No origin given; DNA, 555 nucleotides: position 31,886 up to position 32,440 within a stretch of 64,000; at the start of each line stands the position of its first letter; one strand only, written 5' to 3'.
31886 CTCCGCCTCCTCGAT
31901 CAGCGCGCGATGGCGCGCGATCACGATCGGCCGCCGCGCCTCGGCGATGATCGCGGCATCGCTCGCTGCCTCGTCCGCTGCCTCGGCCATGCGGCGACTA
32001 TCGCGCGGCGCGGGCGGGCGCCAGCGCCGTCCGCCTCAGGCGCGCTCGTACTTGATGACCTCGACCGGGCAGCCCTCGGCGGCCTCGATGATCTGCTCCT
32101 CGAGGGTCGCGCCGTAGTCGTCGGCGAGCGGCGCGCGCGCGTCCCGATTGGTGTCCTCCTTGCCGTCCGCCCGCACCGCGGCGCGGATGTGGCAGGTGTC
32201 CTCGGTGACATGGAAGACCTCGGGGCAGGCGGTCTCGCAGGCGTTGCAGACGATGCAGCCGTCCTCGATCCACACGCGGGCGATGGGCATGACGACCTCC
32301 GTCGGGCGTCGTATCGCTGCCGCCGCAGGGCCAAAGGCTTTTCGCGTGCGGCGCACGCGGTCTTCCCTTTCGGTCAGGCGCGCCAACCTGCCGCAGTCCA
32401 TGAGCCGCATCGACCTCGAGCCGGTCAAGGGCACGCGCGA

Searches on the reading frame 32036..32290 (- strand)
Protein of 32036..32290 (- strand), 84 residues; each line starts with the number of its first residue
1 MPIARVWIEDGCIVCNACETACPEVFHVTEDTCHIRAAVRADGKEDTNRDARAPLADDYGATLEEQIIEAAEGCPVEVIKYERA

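Call 18: search_protein_families(library=pfam, proteins=[window:32036-32290:-], max_evalue=0.001)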
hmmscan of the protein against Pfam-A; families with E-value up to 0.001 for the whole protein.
window:32036-32290:- (84 aa): 3 families
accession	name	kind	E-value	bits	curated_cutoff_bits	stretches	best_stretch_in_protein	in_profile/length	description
PF13370.11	Fer4_13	-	9.1e-08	33.1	24.5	1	9-80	2-57/58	4Fe-4S single cluster domain of Ferredoxin I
PF13459.11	Fer4_15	-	4.2e-05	24.6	22.4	1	10-80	6-65/66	4Fe-4S single cluster domain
PF00037.32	Fer4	-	0.00078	19.6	21.1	1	6-23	2-19/24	4Fe-4S binding domain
